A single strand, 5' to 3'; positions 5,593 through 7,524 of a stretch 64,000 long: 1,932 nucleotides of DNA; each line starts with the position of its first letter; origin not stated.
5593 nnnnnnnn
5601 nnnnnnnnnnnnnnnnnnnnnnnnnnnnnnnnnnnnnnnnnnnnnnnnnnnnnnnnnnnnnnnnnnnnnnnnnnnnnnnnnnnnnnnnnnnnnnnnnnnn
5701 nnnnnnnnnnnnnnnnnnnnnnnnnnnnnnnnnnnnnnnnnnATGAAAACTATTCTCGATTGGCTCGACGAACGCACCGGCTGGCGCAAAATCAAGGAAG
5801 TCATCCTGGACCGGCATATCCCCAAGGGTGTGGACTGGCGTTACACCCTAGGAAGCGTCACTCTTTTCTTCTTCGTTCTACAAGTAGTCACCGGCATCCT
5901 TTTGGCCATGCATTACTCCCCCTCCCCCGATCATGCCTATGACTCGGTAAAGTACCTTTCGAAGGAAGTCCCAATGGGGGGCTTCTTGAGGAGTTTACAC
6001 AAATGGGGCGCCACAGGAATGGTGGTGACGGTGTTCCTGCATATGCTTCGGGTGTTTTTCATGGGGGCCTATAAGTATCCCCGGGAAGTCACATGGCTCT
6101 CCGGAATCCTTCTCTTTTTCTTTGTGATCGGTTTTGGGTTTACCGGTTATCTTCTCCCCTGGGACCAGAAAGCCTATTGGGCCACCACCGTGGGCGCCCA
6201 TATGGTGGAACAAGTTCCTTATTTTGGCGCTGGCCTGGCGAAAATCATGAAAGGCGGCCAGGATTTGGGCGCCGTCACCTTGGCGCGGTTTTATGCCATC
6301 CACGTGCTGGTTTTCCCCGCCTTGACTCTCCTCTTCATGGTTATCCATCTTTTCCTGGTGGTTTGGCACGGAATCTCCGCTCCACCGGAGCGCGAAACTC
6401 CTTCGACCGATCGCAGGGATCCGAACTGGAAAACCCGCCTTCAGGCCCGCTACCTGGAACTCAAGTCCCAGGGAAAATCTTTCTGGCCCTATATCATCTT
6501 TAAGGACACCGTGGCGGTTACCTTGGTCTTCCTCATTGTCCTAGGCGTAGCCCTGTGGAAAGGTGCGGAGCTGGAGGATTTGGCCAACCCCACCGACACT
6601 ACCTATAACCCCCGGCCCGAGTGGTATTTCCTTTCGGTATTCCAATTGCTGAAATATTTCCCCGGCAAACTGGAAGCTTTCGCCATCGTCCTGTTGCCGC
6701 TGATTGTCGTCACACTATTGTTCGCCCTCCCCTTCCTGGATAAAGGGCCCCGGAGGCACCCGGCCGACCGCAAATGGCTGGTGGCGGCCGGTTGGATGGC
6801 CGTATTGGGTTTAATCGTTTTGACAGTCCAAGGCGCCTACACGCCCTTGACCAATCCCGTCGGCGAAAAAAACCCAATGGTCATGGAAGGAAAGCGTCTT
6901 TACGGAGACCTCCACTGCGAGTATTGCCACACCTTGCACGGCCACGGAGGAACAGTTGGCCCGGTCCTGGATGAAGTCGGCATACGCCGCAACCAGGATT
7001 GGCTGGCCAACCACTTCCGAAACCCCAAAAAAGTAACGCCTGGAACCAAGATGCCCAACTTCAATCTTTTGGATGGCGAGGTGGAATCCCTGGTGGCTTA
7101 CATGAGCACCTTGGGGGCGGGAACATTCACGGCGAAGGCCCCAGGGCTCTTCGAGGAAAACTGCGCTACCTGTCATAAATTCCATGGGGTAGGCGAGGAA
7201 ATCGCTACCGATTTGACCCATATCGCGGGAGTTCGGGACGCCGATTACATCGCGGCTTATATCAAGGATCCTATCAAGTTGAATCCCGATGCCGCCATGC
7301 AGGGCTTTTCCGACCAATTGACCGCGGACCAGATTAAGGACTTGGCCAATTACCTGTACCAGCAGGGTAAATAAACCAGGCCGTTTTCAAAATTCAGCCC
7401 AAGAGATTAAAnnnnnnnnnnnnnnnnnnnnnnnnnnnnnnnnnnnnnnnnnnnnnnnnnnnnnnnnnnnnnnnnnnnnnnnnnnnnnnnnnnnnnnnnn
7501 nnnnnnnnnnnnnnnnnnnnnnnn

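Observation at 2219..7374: First Cyc2-like locus: cytochrome-porin, three tandem monohaem cytochromes c, Rieske and cytochrome b with fused dihaem c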

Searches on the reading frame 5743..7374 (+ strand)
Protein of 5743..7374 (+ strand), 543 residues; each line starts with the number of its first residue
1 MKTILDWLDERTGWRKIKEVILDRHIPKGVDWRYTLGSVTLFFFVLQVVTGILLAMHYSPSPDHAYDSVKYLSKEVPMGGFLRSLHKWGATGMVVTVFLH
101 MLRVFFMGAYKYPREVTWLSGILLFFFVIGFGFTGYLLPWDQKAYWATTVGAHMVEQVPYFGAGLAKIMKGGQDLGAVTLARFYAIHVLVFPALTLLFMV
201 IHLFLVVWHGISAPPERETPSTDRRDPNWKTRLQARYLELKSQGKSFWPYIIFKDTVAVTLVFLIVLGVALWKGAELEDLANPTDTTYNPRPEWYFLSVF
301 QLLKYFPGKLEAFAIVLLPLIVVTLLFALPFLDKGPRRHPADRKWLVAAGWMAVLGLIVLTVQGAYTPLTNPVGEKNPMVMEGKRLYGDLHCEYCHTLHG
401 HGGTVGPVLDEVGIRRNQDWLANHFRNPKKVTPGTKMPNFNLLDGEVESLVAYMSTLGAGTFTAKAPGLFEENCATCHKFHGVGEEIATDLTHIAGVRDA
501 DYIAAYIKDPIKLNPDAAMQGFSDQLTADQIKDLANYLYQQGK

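Call 3: search_protein_families(library=pfam, proteins=[window:5743-7374:+], max_evalue=0.01)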
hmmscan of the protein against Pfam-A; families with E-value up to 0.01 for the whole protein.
window:5743-7374:+ (543 aa): 8 families
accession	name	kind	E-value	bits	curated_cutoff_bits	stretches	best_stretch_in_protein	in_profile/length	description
PF00033.24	Cytochrome_B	-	1.2e-50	172.5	27.2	1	23-206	3-185/189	Cytochrome b/b6/petB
PF13631.11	Cytochrom_B_N_2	-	2.7e-43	148.3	27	1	93-271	3-160/169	Cytochrome b(N-terminal)/b6/petB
PF00034.26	Cytochrom_C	-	3e-19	70.5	21.3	2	381-457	2-89/90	Cytochrome c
PF13442.11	Cytochrome_CBB3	-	2.2e-18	66.8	27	2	468-538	8-68/68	Cytochrome C oxidase, cbb3-type, subunit III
PF00032.22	Cytochrom_B_C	-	4e-11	43.5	20.7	1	281-368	2-86/102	Cytochrome b(C-terminal)/b6/petD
PF02433.20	FixO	-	1.7e-07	31.4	29.6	1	405-444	102-141/219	Cytochrome C oxidase, mono-heme subunit/FixO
PF14358.11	DUF4405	-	4.2e-05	24.4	26.7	1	39-101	5-62/66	Domain of unknown function (DUF4405)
PF13567.11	DUF4131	-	0.003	17.7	31.6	0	315-383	7-71/165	Domain of unknown function (DUF4131)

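Call 4: search_protein_families(library=ncbifam, proteins=[window:5743-7374:+], max_evalue=0.01)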
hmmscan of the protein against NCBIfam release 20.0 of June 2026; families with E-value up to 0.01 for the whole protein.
window:5743-7374:+ (543 aa): 20 families
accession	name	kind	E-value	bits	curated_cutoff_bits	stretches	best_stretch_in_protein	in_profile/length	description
NF002990.0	PRK03735.1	subfamily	2.7e-69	233.3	325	1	2-214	3-222/223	cytochrome b6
NF040969.1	cytb_ExtP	equivalog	2.4e-68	230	290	1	29-212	20-203/205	selenite/tellurite reduction operon b-type cytochrome ExtP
NF050120.1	bc1_QcrB_actin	exception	1.1e-35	123.5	500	1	7-215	1-224/458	cytochrome bc1 complex cytochrome b subunit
NF041076.1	cyt_b_SoxC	equivalog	1.1e-34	120.3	740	1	33-368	27-363/542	proton pump complex cytochrome B SoxC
TIGR04485.1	thiosulf_SoxX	equivalog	7.3e-17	61.9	61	2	392-456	5-77/78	sulfur oxidation c-type cytochrome SoxX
NF011054.0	PRK14486.1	equivalog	1.3e-13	51.2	447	2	405-446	103-144/294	putative bifunctional cbb3-type cytochrome c oxidase subunit II/cytochrome c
TIGR02603.1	CxxCH_TIGR02603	domain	4.2e-13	49.5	68.15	2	382-448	5-71/134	putative heme-binding domain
NF040971.1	cytc_ExtS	equivalog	5.7e-11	42.1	100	2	376-458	74-151/262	selenite/tellurite reduction operon c-type cytochrome lipoprotein ExtS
NF050122.1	bc1_QcrC_actin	exception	8e-10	38.5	200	1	338-540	2-210/253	cytochrome bc1 complex diheme cytochrome c subunit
TIGR01156.1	cytb6_f_IV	equivalog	9.8e-09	35.3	127.05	1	223-335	8-117/160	cytochrome b6-f complex subunit IV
NF011055.0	PRK14487.1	subfamily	2.9e-08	33.5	218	1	405-444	108-147/212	cbb3-type cytochrome c oxidase subunit II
TIGR04494.1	c550_PedF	equivalog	1.3e-07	31.6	122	1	470-538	58-127/133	cytochrome c-550 PedF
TIGR00781.1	ccoO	equivalog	3.4e-07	30.2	200.65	1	403-444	100-141/232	cytochrome-c oxidase, cbb3-type subunit II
TIGR00782.1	ccoP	equivalog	9.3e-07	28.4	179.95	1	390-540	116-280/285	cytochrome-c oxidase, cbb3-type subunit III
NF045773.1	cytochro_C550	exception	4.1e-06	26.7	125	0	390-455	58-117/118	cytochrome c550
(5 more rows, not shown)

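Call 48: find_homologous_proteins(query=window:5743-7374:+)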
Query window:5743-7374:+ (543 aa): 7399 proteins with E <= 0.001 among 8000 candidates; the best 120 are listed.
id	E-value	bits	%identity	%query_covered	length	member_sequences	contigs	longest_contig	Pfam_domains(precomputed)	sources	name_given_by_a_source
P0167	0.0e+0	1161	89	100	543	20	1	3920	PF00033.25,PF00032.23,PF02433.21,PF13442.12,PF13631.12,PF00034.27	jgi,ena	-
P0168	0.0e+0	1115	86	100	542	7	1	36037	PF00033.25,PF00032.23,PF02433.21,PF13442.12,PF13631.12,PF00034.27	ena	-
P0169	0.0e+0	1103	84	100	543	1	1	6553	PF00033.25,PF00032.23,PF02433.21,PF13442.12,PF13631.12,PF00034.27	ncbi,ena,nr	ncbi:MAG TPA: cytochrome b N-terminal domain-containing protein [bacterium]|nr:cytochrome b N-termin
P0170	0.0e+0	1086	82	100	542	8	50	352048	PF00033.25,PF00032.23,PF02433.21,PF13442.12,PF13631.12,PF00034.27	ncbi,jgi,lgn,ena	jgi:ubiquinol-cytochrome c reductase cytochrome b subunit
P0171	0.0e+0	1081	82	100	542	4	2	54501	PF00033.25,PF00032.23,PF02433.21,PF13442.12,PF13631.12,PF00034.27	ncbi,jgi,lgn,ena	-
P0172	0.0e+0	1080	82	100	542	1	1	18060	PF00033.25,PF00032.23,PF02433.21,PF13442.12,PF13631.12,PF00034.27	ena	-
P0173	0.0e+0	1076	82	100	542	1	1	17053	PF00033.25,PF00032.23,PF02433.21,PF13442.12,PF13631.12,PF00034.27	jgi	jgi:ubiquinol-cytochrome c reductase cytochrome b subunit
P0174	0.0e+0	1075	82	100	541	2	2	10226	PF00033.25,PF00032.23,PF02433.21,PF13442.12,PF13631.12,PF00034.27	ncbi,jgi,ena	jgi:ubiquinol-cytochrome c reductase cytochrome b subunit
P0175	0.0e+0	1062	82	100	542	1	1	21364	PF00033.25,PF00032.23,PF02433.21,PF13442.12,PF13631.12,PF00034.27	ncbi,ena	-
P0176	0.0e+0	1052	80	100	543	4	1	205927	PF00033.25,PF00032.23,PF02433.21,PF13442.12,PF13631.12,PF00034.27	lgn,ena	-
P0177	0.0e+0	1039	79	100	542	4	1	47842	PF00033.25,PF00032.23,PF02433.21,PF13442.12,PF13631.12,PF00034.27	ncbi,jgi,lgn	jgi:ubiquinol-cytochrome c reductase cytochrome b subunit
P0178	0.0e+0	1031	79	100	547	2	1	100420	PF00033.25,PF00032.23,PF02433.21,PF13442.12,PF13631.12,PF00034.27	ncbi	-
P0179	3.5e-298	1008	82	95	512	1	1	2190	PF00033.25,PF00032.23,PF02433.21,PF13442.12,PF13631.12,PF00034.27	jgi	jgi:ubiquinol-cytochrome c reductase cytochrome b subunit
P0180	1.0e-295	1000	76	100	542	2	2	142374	PF00033.25,PF00032.23,PF02433.21,PF13442.12,PF13631.12,PF00034.27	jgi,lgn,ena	jgi:ubiquinol-cytochrome c reductase cytochrome b subunit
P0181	1.6e-286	969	90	83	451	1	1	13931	PF00033.25,PF00032.23,PF02433.21,PF13442.12,PF13631.12,PF00034.27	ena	-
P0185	1.2e-278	943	74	100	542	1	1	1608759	PF14358.12,PF00033.25,PF00032.23,PF02433.21,PF13442.12,PF13631.12,PF00034.27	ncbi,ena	-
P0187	3.0e-276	935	74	100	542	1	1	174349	PF00033.25,PF00032.23,PF02433.21,PF13442.12,PF13631.12,PF00034.27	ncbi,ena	-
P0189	1.6e-211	722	57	99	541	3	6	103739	PF14358.12,PF00033.25,PF00032.23,PF02433.21,PF13442.12,PF13631.12,PF00034.27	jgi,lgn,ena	-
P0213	5.4e-183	628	51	100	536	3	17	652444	PF00033.25,PF00032.23,PF02433.21,PF13442.12,PF13631.12,PF00034.27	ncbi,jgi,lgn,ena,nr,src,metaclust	ncbi:MAG: hypothetical protein A2W61_05585 [Deltaproteobacteria bacterium RIFCSPLOWO2_01_44_7]|nr:MA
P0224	9.1e-178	610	50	100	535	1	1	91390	PF00033.25,PF00032.23,PF02433.21,PF13442.12,PF13631.12,PF00034.27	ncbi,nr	ncbi:MAG: cytochrome b N-terminal domain-containing protein [Deltaproteobacteria bacterium]|nr:cytoc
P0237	1.7e-168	580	49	99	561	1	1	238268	PF00033.25,PF00032.23,PF02433.21,PF13442.12,PF13631.12,PF00034.27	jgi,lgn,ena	-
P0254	9.0e-158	544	45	99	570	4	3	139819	PF00033.25,PF01292.27,PF00032.23,PF02433.21,PF13442.12,PF13631.12,PF00034.27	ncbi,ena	-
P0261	8.9e-155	534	44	99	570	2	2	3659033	PF00033.25,PF01292.27,PF00032.23,PF02433.21,PF13442.12,PF13631.12,PF00034.27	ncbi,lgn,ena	ncbi:MAG: cytochrome b N-terminal domain-containing protein [Candidatus Binataceae bacterium]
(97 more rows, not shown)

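Call 75: find_encoding_contigs(protein=P0185, flank=8000, max_places=1)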
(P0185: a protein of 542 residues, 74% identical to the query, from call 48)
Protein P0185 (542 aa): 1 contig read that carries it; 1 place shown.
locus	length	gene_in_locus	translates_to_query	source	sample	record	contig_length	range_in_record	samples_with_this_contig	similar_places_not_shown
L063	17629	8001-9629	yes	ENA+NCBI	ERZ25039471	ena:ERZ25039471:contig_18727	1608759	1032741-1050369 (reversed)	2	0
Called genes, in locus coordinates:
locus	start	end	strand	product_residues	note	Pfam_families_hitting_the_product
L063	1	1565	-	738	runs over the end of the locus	PF11854:MtrB_PioB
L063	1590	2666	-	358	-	PF22113:Mtrc-MtrF_II-IV_dom (faint), PF14522:Cytochrome_C7 (faint), PF14537:Cytochrom_c3_2 (faint), PF22678:Cytochrom_c_NrfB-like (faint), PF09699:Paired_CXXCH_1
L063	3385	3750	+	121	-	PF13442:Cytochrome_CBB3, PF00034:Cytochrom_C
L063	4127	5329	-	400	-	PF03916:NrfD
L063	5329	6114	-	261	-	PF13237:Fer4_10 (faint), PF00037:Fer4 (weak), PF12797:Fer4_2 (weak), PF12838:Fer4_7 (weak), PF13247:Fer4_11, PF00037:Fer4 (weak), PF12797:Fer4_2 (weak), PF12837:Fer4_6 (weak), +5 more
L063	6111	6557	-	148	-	PF09699:Paired_CXXCH_1 (faint), PF14522:Cytochrome_C7 (faint), PF14537:Cytochrom_c3_2 (faint), PF13435:Cytochrome_C554 (weak)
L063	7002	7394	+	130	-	PF00034:Cytochrom_C, PF13442:Cytochrome_CBB3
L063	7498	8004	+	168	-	PF00355:Rieske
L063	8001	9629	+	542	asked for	PF00033:Cytochrome_B, PF14358:DUF4405 (weak), PF13631:Cytochrom_B_N_2, PF00032:Cytochrom_B_C, PF00034:Cytochrom_C, PF13442:Cytochrome_CBB3, PF00034:Cytochrom_C, PF13442:Cytochrome_CBB3, +1 more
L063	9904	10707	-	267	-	PF00902:TatC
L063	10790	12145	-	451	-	PF05140:ResB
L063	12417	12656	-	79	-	PF02416:TatA_B_E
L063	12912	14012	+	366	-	PF04055:Radical_SAM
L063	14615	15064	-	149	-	PF01638:HxlR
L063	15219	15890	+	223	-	PF04264:YceI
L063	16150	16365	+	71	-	-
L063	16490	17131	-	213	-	PF13174:TPR_6 (faint), PF13374:TPR_10 (faint), PF13424:TPR_12 (faint), PF13432:TPR_16 (weak), PF14559:TPR_19 (weak), PF00515:TPR_1 (weak), PF07719:TPR_2 (weak), PF13181:TPR_8 (weak), +2 more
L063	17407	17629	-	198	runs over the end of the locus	PF01625:PMSR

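Call 76: find_encoding_contigs(protein=P0176, flank=8000, max_places=1)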
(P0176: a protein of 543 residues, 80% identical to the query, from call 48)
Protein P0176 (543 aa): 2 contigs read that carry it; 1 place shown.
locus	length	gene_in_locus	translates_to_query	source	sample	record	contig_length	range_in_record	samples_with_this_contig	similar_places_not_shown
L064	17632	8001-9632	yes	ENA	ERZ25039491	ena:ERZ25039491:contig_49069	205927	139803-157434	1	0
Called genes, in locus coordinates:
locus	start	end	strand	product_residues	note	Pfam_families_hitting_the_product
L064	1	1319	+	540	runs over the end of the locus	PF13238:AAA_18 (faint), PF13671:AAA_33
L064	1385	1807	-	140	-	PF00072:Response_reg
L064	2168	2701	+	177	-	-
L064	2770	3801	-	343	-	PF00248:Aldo_ket_red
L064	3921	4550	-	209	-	PF02433:FixO (faint), PF00034:Cytochrom_C, PF13442:Cytochrome_CBB3 (weak), PF00034:Cytochrom_C (weak), PF13442:Cytochrome_CBB3 (weak)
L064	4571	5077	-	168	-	PF00027:cNMP_binding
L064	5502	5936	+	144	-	PF00034:Cytochrom_C, PF13442:Cytochrome_CBB3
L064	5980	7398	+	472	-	-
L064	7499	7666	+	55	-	-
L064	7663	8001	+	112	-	PF00355:Rieske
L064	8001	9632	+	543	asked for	PF00033:Cytochrome_B, PF13631:Cytochrom_B_N_2, PF00032:Cytochrom_B_C, PF00034:Cytochrom_C, PF13442:Cytochrome_CBB3, PF02433:FixO (weak), PF00034:Cytochrom_C, PF13442:Cytochrome_CBB3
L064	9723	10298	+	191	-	-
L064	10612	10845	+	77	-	-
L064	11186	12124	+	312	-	PF05598:DUF772, PF01609:DDE_Tnp_1, PF13359:DDE_Tnp_4 (weak)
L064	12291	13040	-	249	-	PF12895:ANAPC3 (faint), PF21033:RMD1-3 (faint), PF13181:TPR_8 (faint), PF16811:TAtT (weak), PF13414:TPR_11 (faint), PF14559:TPR_19 (weak)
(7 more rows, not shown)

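Call 78: find_encoding_contigs(protein=P0187, flank=8000, max_places=1)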
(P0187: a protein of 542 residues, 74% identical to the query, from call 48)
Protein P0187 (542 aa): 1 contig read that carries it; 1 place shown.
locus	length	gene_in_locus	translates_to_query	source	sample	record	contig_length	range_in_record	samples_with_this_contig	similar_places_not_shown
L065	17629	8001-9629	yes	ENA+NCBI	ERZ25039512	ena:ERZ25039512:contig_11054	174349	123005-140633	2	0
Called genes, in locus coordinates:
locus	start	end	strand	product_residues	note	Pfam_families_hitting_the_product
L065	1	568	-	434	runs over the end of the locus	PF08450:SGL (faint), PF02393:US22 (faint), PF06739:SBBP (faint), PF25021:TEN_NHL (weak), PF01436:NHL (weak), PF24684:Vgb_lyase, PF25021:TEN_NHL (weak), PF01436:NHL, +3 more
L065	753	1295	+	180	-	-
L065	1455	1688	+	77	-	-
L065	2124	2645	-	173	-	PF14512:TM1586_NiRdase (faint), PF00881:Nitroreductase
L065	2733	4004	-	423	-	PF05201:GlutR_N, PF01488:Shikimate_DH, PF00745:GlutR_dimer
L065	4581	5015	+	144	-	PF00034:Cytochrom_C, PF13442:Cytochrome_CBB3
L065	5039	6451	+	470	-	-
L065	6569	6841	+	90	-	PF01988:VIT1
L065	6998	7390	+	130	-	PF14495:Cytochrom_C550 (weak), PF00034:Cytochrom_C, PF13442:Cytochrome_CBB3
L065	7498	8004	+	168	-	PF00355:Rieske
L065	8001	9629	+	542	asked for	PF00033:Cytochrome_B, PF13631:Cytochrom_B_N_2, PF00032:Cytochrom_B_C, PF00034:Cytochrom_C, PF13442:Cytochrome_CBB3, PF02433:FixO (weak), PF00034:Cytochrom_C, PF13442:Cytochrome_CBB3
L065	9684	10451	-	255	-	PF00902:TatC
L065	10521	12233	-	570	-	PF01578:Cytochrom_C_asm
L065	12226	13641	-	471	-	PF05140:ResB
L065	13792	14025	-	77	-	PF02416:TatA_B_E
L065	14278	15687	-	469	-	PF01654:Cyt_bd_oxida_I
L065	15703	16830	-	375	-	PF00033:Cytochrome_B, PF13631:Cytochrom_B_N_2, PF00032:Cytochrom_B_C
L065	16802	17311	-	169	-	PF00355:Rieske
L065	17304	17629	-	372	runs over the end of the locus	-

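Call 79: find_encoding_contigs(protein=P0213, flank=7000, max_places=1)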
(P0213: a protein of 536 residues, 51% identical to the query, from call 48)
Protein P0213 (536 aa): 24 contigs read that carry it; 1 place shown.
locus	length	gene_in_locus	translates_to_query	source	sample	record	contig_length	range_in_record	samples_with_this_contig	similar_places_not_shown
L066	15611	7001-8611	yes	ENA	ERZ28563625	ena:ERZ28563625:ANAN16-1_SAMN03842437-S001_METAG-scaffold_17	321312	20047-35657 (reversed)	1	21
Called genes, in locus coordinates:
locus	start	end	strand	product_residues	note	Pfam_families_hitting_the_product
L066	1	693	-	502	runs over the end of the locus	PF02085:Cytochrom_CIII (faint), PF14522:Cytochrome_C7 (faint), PF14537:Cytochrom_c3_2 (weak)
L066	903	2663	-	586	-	PF02085:Cytochrom_CIII (faint), PF09699:Paired_CXXCH_1 (faint), PF14522:Cytochrome_C7 (faint), PF14537:Cytochrom_c3_2 (faint), PF01292:Ni_hydr_CYTB, PF14358:DUF4405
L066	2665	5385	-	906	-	PF09699:Paired_CXXCH_1 (faint), PF14522:Cytochrome_C7 (faint), PF14537:Cytochrom_c3_2 (faint), PF22113:Mtrc-MtrF_II-IV_dom (weak)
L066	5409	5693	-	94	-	PF00034:Cytochrom_C (faint), PF13442:Cytochrome_CBB3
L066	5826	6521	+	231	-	PF03264:Cytochrom_NNT (faint), PF14522:Cytochrome_C7 (faint), PF09699:Paired_CXXCH_1 (faint), PF13435:Cytochrome_C554 (faint), PF14537:Cytochrom_c3_2 (faint), PF22113:Mtrc-MtrF_II-IV_dom (faint)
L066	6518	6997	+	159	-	PF00355:Rieske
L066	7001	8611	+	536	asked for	PF00033:Cytochrome_B, PF13631:Cytochrom_B_N_2, PF00032:Cytochrom_B_C, PF02433:FixO (faint), PF00034:Cytochrom_C, PF13442:Cytochrome_CBB3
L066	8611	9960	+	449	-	PF00034:Cytochrom_C, PF13442:Cytochrome_CBB3, PF00034:Cytochrom_C, PF13442:Cytochrome_CBB3, PF09459:EB_dh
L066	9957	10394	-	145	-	PF23892:Ig_CycH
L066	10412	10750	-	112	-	PF01521:Fe-S_biosyn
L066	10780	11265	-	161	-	PF13424:TPR_12 (faint), PF13432:TPR_16 (weak), PF00515:TPR_1, PF07719:TPR_2 (weak), PF13181:TPR_8, PF14559:TPR_19 (weak), PF00515:TPR_1 (weak), PF07719:TPR_2 (weak), +7 more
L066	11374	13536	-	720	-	PF11854:MtrB_PioB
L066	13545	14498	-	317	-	PF14522:Cytochrome_C7 (faint), PF14537:Cytochrom_c3_2 (faint), PF22113:Mtrc-MtrF_II-IV_dom (faint), PF13435:Cytochrome_C554 (faint), PF22678:Cytochrom_c_NrfB-like, PF09699:Paired_CXXCH_1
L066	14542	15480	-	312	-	PF08331:QueG_DUF1730, PF13237:Fer4_10 (faint), PF00037:Fer4 (faint), PF12838:Fer4_7 (weak), PF13484:Fer4_16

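Call 80: find_encoding_contigs(protein=P0261, flank=7000, max_places=1)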
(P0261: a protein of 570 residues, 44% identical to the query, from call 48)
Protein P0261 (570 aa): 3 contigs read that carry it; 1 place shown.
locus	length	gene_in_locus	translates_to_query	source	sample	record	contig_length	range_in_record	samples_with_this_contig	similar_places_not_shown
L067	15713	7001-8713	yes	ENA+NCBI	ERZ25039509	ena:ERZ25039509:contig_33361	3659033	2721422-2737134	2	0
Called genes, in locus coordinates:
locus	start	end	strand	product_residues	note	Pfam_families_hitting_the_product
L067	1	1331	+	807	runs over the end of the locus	PF04879:Molybdop_Fe4S4, PF00384:Molybdopterin, PF01568:Molydop_binding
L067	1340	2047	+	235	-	PF00037:Fer4 (faint), PF12797:Fer4_2 (weak), PF12837:Fer4_6 (faint), PF12838:Fer4_7 (weak), PF13247:Fer4_11, PF13237:Fer4_10 (weak), PF12838:Fer4_7 (weak), PF13187:Fer4_9, +2 more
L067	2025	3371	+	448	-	PF03916:NrfD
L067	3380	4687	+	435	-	PF02433:FixO (faint), PF22085:NorB_cytochrome_c-like (faint), PF13442:Cytochrome_CBB3 (faint), PF00034:Cytochrom_C (weak)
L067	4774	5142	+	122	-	PF00034:Cytochrom_C, PF13442:Cytochrome_CBB3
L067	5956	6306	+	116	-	PF13442:Cytochrome_CBB3, PF00034:Cytochrom_C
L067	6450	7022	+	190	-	PF00355:Rieske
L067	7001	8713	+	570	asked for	PF01292:Ni_hydr_CYTB (faint), PF00033:Cytochrome_B, PF13631:Cytochrom_B_N_2, PF13442:Cytochrome_CBB3 (faint), PF00032:Cytochrom_B_C, PF02433:FixO (faint), PF00034:Cytochrom_C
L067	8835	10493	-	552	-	PF12838:Fer4_7 (weak), PF13237:Fer4_10 (faint)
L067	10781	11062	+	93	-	-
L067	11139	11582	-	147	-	-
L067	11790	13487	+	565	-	-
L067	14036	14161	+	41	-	-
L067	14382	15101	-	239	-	PF12844:HTH_19, PF13560:HTH_31, PF01381:HTH_3, PF13413:HTH_25 (weak), PF02311:AraC_binding (weak), PF07883:Cupin_2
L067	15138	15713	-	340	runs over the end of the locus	PF08240:ADH_N, PF16912:Glu_dehyd_C (weak), PF00107:ADH_zinc_N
